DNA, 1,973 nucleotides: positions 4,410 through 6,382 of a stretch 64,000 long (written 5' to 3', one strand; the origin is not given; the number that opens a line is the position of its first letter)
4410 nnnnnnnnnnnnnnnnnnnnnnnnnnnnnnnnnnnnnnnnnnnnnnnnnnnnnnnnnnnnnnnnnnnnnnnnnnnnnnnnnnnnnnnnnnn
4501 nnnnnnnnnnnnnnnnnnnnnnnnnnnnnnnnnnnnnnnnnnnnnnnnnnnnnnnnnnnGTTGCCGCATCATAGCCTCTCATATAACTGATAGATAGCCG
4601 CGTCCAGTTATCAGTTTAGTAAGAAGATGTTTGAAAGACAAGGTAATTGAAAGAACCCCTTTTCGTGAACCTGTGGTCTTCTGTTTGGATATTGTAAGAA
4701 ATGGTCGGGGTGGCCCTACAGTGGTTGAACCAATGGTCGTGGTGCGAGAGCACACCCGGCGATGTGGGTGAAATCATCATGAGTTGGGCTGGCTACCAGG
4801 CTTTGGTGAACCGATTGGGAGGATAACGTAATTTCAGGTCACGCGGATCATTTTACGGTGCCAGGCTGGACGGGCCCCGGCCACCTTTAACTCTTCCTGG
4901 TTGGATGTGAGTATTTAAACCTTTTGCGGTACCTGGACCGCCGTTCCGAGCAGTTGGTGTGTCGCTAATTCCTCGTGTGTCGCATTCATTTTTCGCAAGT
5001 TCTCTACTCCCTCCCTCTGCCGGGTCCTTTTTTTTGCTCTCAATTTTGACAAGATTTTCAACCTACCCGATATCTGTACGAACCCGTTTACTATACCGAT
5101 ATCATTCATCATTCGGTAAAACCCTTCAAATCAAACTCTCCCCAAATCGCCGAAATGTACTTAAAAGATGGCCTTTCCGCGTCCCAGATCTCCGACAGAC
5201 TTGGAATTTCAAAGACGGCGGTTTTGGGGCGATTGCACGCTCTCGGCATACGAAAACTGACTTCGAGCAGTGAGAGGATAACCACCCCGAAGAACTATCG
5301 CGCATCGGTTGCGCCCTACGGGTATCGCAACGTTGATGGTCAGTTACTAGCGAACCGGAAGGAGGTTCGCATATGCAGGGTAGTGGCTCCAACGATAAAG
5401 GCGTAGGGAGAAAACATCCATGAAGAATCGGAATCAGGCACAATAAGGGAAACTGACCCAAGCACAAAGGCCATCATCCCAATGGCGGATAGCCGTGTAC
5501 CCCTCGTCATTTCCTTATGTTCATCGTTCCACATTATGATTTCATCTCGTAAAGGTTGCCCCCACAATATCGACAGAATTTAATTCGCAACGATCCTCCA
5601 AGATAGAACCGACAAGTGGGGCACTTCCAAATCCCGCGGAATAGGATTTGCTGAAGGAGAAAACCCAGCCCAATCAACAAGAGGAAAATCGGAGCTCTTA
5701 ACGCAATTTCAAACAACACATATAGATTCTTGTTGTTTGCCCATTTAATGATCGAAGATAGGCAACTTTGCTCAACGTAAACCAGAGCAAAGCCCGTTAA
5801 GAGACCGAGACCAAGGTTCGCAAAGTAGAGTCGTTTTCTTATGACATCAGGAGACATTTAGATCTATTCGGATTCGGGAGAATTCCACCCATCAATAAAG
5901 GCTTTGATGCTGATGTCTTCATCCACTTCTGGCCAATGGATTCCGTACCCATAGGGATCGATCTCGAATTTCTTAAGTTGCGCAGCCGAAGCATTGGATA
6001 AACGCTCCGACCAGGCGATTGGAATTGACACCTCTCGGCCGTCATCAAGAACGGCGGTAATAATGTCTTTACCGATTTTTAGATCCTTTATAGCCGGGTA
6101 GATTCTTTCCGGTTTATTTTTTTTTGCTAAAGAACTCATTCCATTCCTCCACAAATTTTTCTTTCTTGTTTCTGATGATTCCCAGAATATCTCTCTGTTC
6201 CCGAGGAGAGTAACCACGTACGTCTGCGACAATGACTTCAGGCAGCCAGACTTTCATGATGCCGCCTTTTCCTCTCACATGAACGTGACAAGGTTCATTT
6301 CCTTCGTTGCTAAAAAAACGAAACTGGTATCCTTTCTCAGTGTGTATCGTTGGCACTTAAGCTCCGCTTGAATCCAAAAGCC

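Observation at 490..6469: Compositionally atypical islet between convergent tRNA-Arg and tRNA-Pro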

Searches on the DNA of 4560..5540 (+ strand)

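Call 54: search_dna_similar(query=window:4573-5540:+, collection=plasmids, mode=distant, max_evalue=0.001)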
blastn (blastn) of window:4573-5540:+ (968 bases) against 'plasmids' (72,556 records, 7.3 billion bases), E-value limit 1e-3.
No match.

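Call 87: search_rna_families(source=window, start=4560, end=5160, threshold=evalue, max_evalue=10)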
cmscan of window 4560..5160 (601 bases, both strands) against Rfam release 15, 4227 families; matches with E-value up to 10: 0.
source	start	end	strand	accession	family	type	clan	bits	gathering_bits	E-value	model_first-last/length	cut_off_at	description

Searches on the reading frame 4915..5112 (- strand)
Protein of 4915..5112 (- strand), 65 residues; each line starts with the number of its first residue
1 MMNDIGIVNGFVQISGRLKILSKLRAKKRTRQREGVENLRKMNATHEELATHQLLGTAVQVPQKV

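Call 65: search_protein_families(library=pfam, proteins=[window:4915-5112:-], max_evalue=0.1)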
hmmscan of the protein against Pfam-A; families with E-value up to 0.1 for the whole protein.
window:4915-5112:- (65 aa): 0 families

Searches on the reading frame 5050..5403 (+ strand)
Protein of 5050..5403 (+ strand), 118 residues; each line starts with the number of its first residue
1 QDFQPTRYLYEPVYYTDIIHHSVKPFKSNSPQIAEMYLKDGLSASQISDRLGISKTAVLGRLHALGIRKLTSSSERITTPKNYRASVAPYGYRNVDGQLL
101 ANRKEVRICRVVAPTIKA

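Call 55: search_protein_representatives(protein=window:5050-5403:+)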
Query: 118 residues. Proteins with E-value up to 0.001 (for the whole library): 442; up to 1e-10: 64; up to 1e-30: 0. The best 150 are listed.
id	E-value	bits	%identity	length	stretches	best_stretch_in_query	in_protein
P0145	3.2e-28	114.3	72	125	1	36-116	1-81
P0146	1.7e-27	112.0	72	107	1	36-116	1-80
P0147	2.1e-26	108.5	51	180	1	12-113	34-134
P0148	1.9e-23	99.0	50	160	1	6-114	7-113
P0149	6.8e-22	93.9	45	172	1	10-114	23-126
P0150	3.1e-20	88.6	44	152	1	10-115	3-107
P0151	8.1e-20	87.3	49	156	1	3-113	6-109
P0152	7.2e-19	84.2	44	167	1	5-115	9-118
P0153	1.2e-18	83.4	42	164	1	2-113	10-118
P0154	1.9e-18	82.8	44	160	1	11-114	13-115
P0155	2.2e-18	82.6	49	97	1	32-113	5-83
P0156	4.0e-18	81.8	46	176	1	7-114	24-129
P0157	5.7e-18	81.3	43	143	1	22-114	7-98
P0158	6.0e-18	81.2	49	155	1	11-112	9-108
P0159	2.0e-16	76.3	47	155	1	16-113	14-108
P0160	3.1e-16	75.7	37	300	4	30-77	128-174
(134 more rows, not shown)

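Call 57: search_protein_families(library=pfam, proteins=[P0147, P0148, P0149, P0151, P0152, P0160, P0145], max_evalue=0.01)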
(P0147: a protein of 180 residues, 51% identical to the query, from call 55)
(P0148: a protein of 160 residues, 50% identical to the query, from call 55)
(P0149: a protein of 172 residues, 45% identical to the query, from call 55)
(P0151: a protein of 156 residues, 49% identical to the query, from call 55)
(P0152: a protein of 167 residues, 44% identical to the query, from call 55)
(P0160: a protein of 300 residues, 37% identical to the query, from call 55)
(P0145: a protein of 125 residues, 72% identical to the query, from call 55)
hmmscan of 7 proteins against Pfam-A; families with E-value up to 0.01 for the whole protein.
P0147 (180 aa): 5 families
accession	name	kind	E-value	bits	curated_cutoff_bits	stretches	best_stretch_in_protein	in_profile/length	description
PF07508.19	Recombinase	-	8.1e-07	29.7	21.1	1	125-172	2-48/102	Recombinase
PF07750.17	GcrA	-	4.7e-05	24.2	26.9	1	59-109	14-65/155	GcrA cell cycle regulator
PF18024.7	HTH_50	-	0.0018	18.3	27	0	65-89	25-49/50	Helix-turn-helix domain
PF12840.13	HTH_20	-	0.0044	17.4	27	0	59-87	12-42/51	Helix-turn-helix domain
PF13556.12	HTH_30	-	0.0091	16.2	27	0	56-85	5-34/59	PucR C-terminal helix-turn-helix domain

P0148 (160 aa): 2 families
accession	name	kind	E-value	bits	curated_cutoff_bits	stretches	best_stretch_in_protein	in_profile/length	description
PF07508.19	Recombinase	-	0.0037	17.9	21.1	0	104-153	3-50/102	Recombinase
PF09339.16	HTH_IclR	-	0.0084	16.3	22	0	41-67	17-43/52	IclR helix-turn-helix domain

P0149 (172 aa): 10 families
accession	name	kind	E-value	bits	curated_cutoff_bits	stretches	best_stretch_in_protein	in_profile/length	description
PF13384.12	HTH_23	-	4.8e-05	23.5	24.6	1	49-76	12-39/50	Homeodomain-like domain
PF13936.12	HTH_38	-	0.00011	22.3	27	1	46-74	13-40/44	Helix-turn-helix domain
PF08279.18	HTH_11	-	0.0004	20.6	25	1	48-79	8-40/55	HTH domain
PF01047.28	MarR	-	0.00045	20.5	24.6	1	46-78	9-41/59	MarR family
PF08281.18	Sigma70_r4_2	-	0.00072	19.6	25.7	0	49-76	21-48/54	Sigma-70, region 4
PF04545.22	Sigma70_r4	-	0.00087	19.2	24.1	0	49-75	15-41/50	Sigma-70, region 4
PF13412.12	HTH_24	-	0.0024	17.9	21.9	1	47-75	10-38/48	Winged helix-turn-helix DNA-binding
PF12802.13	MarR_2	-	0.0035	17.9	27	1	46-78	11-44/61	MarR family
PF07508.19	Recombinase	-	0.0062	17.2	21.1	0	116-164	2-48/102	Recombinase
PF01978.25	TrmB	-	0.007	16.6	25.6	0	43-93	12-60/68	Sugar-specific transcriptional regulator TrmB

P0151 (156 aa): 11 families
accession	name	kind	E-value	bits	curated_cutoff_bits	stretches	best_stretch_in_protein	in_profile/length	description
PF12840.13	HTH_20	-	7.5e-06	26.3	27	1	31-62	9-40/51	Helix-turn-helix domain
PF07508.19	Recombinase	-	1.9e-05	25.3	21.1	1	101-150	3-50/102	Recombinase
PF08281.18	Sigma70_r4_2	-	0.0014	18.7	25.7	0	39-55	25-41/54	Sigma-70, region 4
PF13936.12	HTH_38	-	0.0016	18.6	27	0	35-57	16-37/44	Helix-turn-helix domain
PF13384.12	HTH_23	-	0.002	18.4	24.6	1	37-56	14-33/50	Homeodomain-like domain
PF08279.18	HTH_11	-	0.0037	17.6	25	0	35-58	9-33/55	HTH domain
PF13560.12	HTH_31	-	0.0049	17.6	27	0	38-55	12-29/64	Helix-turn-helix domain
PF13412.12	HTH_24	-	0.0053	16.7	21.9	0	30-62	7-39/48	Winged helix-turn-helix DNA-binding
PF22451.2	NirdL-like_HTH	-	0.0061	16.6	27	0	44-63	20-39/47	Siroheme decarboxylase NirDL-like HTH domain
PF13551.12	HTH_29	-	0.0085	16.6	28.1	0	37-83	8-60/64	Winged helix-turn helix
PF04545.22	Sigma70_r4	-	0.0088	16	24.1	0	36-54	17-34/50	Sigma-70, region 4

P0152 (167 aa): 8 families
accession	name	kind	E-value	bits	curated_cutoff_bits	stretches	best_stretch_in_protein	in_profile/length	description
PF07508.19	Recombinase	-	1.3e-05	25.8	21.1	1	106-155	1-49/102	Recombinase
PF13384.12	HTH_23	-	0.00011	22.4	24.6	1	39-68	12-40/50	Homeodomain-like domain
PF04545.22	Sigma70_r4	-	0.00011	22.1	24.1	1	36-67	11-42/50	Sigma-70, region 4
PF08281.18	Sigma70_r4_2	-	0.0012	18.9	25.7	1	35-67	16-48/54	Sigma-70, region 4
PF13412.12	HTH_24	-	0.0023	17.9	21.9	1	45-67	17-39/48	Winged helix-turn-helix DNA-binding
PF08279.18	HTH_11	-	0.0037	17.5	25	1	38-66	9-36/55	HTH domain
PF01022.26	HTH_5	-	0.006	16.9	22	0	43-67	13-37/47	Bacterial regulatory protein, arsR family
PF01381.28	HTH_3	-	0.0095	16.4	23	0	44-68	8-32/55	Helix-turn-helix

P0160 (300 aa): 54 families (the best 25 are shown)
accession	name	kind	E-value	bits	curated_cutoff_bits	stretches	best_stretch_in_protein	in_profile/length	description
PF13936.12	HTH_38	-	1e-15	57.6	27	1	188-220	11-42/44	Helix-turn-helix domain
PF13384.12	HTH_23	-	1.2e-14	54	24.6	0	194-216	14-35/50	Homeodomain-like domain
PF04760.21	IF2_N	-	1.3e-14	54.1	25.3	2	20-53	2-35/53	Translation initiation factor IF-2, N-terminal region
PF08281.18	Sigma70_r4_2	-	1e-13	51.2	25.7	1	193-219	21-47/54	Sigma-70, region 4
PF00196.25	GerE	-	5.4e-13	48.8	23.5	0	194-217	13-36/57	Bacterial regulatory proteins, luxR family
PF04545.22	Sigma70_r4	-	5.9e-13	48.6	24.1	0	65-97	5-37/50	Sigma-70, region 4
PF13412.12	HTH_24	-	6.6e-12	45.2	21.9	0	141-161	19-39/48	Winged helix-turn-helix DNA-binding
PF08279.18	HTH_11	-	1.2e-10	41.5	25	0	19-46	11-43/55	HTH domain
PF07750.17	GcrA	-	2.1e-10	41.6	26.9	1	67-125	6-65/155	GcrA cell cycle regulator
PF18024.7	HTH_50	-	2.9e-10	40.1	27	0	133-165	17-49/50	Helix-turn-helix domain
PF21476.4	PF0610-like_N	-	6.2e-10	39.6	33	0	12-43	5-36/50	PF0610-like, N-terminal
PF08822.17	DUF1804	-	8e-10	39.3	29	0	186-217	7-38/164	Protein of unknown function (DUF1804)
PF14493.12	HTH_40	-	1.7e-09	38.3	27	0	73-108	6-40/89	Helix-turn-helix domain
PF14420.11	Clr5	-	3.8e-09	37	22.3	0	243-266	8-31/54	Clr5 domain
PF02796.21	HTH_7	-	4.4e-09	36.8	23.8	0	185-211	9-34/45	Helix-turn-helix domain of resolvase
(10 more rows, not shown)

P0145 (125 aa): 4 families
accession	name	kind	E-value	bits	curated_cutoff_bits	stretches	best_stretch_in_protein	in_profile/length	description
PF07750.17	GcrA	-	0.00036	21.4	26.9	1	3-65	15-67/155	GcrA cell cycle regulator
PF07508.19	Recombinase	-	0.0013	19.4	21.1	1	69-119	2-50/102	Recombinase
PF04297.20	UPF0122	-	0.0068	17.1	22.7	0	2-29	29-56/101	Putative helix-turn-helix protein, YlxM / p13 like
PF08279.18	HTH_11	-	0.01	16.2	25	0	4-30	13-39/55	HTH domain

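Call 58: search_protein_families(library=phrogs, proteins=[window:5050-5403:+, P0148, P0151], max_evalue=0.001)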
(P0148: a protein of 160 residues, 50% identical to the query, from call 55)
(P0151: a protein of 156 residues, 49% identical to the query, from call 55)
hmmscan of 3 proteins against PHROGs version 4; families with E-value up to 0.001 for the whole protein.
window:5050-5403:+ (118 aa): 2 families
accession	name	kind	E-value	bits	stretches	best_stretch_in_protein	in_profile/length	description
phrog_7545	-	DNA, RNA and nucleotide metabolism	5.5e-05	24.4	1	32-112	9-90/160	HNH endonuclease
phrog_16311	-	unknown function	0.00047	21.3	1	36-65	15-44/151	-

P0148 (160 aa): 1 family
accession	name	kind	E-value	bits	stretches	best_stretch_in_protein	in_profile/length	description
phrog_95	-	integration and excision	2e-05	24.4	1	82-151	239-307/651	integrase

P0151 (156 aa): 4 families
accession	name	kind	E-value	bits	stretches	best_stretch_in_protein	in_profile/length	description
phrog_95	-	integration and excision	5.2e-09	36.2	1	79-150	239-309/651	integrase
phrog_7545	-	DNA, RNA and nucleotide metabolism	7.7e-08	33.7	1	23-98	2-57/160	HNH endonuclease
phrog_8446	-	DNA, RNA and nucleotide metabolism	3.4e-05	24.6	1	23-72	12-57/211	HNH endonuclease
phrog_6377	-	unknown function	0.00039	21.5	1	40-78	23-61/131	-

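Call 59: search_protein_families(library=padloc, proteins=[window:5050-5403:+, P0148], max_evalue=0.001)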
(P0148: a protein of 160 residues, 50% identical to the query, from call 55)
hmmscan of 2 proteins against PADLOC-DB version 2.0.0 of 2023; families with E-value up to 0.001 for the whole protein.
window:5050-5403:+ (118 aa): 0 families

P0148 (160 aa): 0 families

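Call 60: search_protein_families(library=ncbifam, proteins=[window:5050-5403:+, P0148, P0151], max_evalue=0.001)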
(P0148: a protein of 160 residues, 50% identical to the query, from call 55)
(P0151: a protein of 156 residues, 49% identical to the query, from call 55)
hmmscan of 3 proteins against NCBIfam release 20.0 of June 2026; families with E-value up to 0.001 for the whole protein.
window:5050-5403:+ (118 aa): 1 family
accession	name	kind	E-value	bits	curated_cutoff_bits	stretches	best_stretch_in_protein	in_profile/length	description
NF050816.1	sig70cofacGcrA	equivalog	0.00012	22.4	280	1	39-76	16-56/173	cell cycle sigma 70 cofactor GcrA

P0148 (160 aa): 0 families

P0151 (156 aa): 1 family
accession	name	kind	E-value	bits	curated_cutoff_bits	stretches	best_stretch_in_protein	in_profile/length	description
TIGR04381.1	HTH_TypR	domain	0.00057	19.8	30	0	31-67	13-48/49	TyrR/PhhR family helix-turn-helix DNA-binding protein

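Call 73: search_dna_similar(query=P0148, collection=plasmids, mode=protein, max_evalue=0.001, max_rows=12)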
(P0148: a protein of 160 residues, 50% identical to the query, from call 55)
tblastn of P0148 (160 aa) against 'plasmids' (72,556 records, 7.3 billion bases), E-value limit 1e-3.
No match.

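Call 74: search_dna_similar(query=P0148, collection=phages, mode=protein, max_evalue=0.001, max_rows=12)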
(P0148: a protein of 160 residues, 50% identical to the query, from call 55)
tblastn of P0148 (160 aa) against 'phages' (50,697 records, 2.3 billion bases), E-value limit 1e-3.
No match.

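Call 76: find_related_loci(query=P0148, collection=viral_contigs, flank=6000)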
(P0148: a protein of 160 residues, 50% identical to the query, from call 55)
Query P0148 (160 aa) in viral_contigs; peptide patterns used: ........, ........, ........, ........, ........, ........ (x = any residue, [..] = any of these).
9 stretches matched a pattern, but none encodes a relative of the query by tblastn (E <= 1e-3).

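Call 77: find_related_loci(query=window:5050-5403:+, collection=viral_contigs, flank=6000)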
Query window:5050-5403:+ (118 aa) in viral_contigs; peptide patterns used: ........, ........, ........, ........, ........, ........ (x = any residue, [..] = any of these).
30 stretches matched a pattern; 5 encode a relative of the query (tblastn E <= 1e-3); 5 distinct loci.
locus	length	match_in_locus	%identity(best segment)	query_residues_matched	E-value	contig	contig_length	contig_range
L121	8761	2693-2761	57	38-60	2e-5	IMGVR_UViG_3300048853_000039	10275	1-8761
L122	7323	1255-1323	57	38-60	2e-5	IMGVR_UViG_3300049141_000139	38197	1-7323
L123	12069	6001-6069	57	38-60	2e-5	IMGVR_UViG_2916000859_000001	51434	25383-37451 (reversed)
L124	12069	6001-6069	57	38-60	3e-5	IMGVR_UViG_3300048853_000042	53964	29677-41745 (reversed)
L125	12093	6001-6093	52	39-67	8e-5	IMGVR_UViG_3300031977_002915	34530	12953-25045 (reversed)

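Call 83: find_encoding_contigs(protein=P0147, flank=8000, max_places=3)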
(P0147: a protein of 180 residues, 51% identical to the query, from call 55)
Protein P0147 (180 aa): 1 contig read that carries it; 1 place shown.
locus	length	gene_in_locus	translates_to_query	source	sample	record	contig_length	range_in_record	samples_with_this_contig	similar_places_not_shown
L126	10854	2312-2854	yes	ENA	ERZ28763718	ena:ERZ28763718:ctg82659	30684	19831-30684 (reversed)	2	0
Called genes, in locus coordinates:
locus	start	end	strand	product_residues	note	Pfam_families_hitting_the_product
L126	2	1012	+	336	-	?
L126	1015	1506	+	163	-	PF00075:RNase_H, PF13456:RVT_3 (weak)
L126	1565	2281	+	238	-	PF01346:FKBP_N, PF00254:FKBP_C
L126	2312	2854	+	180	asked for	PF07508:Recombinase (faint)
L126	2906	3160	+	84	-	-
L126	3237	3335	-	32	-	-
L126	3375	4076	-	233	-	-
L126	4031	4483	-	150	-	-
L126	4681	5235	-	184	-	-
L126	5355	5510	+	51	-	-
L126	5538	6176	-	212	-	-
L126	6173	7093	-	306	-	-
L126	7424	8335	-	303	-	PF00144:Beta-lactamase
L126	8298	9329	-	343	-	PF05090:HTTM (weak)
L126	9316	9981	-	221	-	-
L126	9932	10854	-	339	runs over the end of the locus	-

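Call 90: find_encoding_contigs(protein=P0145, flank=8000, max_places=4)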
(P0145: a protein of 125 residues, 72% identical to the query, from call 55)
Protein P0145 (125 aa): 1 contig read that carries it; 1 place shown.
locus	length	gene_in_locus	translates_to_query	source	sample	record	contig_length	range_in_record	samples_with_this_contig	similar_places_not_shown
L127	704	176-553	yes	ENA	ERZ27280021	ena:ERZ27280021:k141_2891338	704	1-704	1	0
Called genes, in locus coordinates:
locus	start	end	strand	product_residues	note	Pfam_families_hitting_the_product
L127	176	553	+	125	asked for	-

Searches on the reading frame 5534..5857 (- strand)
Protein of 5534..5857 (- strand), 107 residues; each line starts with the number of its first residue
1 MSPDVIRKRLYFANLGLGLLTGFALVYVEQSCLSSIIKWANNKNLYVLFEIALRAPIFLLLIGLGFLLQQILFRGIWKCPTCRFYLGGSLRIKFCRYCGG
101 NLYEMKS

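Call 6: search_protein_families(library=pfam, proteins=[window:5534-5857:-], max_evalue=0.01)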
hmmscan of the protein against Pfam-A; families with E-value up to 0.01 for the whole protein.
window:5534-5857:- (107 aa): 0 families

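Call 58: search_protein_families(library=phrogs, proteins=[window:5534-5857:-], max_evalue=0.001)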
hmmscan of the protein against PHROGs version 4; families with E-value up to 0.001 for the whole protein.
window:5534-5857:- (107 aa): 0 families

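Call 59: search_protein_families(library=padloc, proteins=[window:5534-5857:-], max_evalue=0.001)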
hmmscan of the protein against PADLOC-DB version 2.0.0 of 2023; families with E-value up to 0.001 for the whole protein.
window:5534-5857:- (107 aa): 0 families

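Call 60: search_protein_families(library=ncbifam, proteins=[window:5534-5857:-], max_evalue=0.001)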
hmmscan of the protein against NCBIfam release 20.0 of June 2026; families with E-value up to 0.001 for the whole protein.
window:5534-5857:- (107 aa): 0 families

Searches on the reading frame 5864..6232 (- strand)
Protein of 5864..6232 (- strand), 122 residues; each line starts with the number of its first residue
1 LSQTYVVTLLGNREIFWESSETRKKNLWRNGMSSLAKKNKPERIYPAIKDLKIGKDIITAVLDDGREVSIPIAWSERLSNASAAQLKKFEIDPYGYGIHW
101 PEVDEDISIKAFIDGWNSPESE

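Call 6: search_protein_families(library=pfam, proteins=[window:5864-6232:-], max_evalue=0.01)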
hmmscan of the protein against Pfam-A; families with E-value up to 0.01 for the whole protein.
window:5864-6232:- (122 aa): 1 family
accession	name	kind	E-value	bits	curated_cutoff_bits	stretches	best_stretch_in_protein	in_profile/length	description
PF10387.14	DUF2442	-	3.1e-18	66.2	23.9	1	49-116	2-70/72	Protein of unknown function (DUF2442)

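Call 58: search_protein_families(library=phrogs, proteins=[window:5864-6232:-], max_evalue=0.001)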
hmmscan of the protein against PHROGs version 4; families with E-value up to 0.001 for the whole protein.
window:5864-6232:- (122 aa): 0 families

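Call 59: search_protein_families(library=padloc, proteins=[window:5864-6232:-], max_evalue=0.001)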
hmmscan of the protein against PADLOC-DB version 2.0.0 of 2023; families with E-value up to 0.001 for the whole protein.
window:5864-6232:- (122 aa): 0 families

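Call 60: search_protein_families(library=ncbifam, proteins=[window:5864-6232:-], max_evalue=0.001)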
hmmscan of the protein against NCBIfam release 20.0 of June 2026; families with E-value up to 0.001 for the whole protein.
window:5864-6232:- (122 aa): 0 families
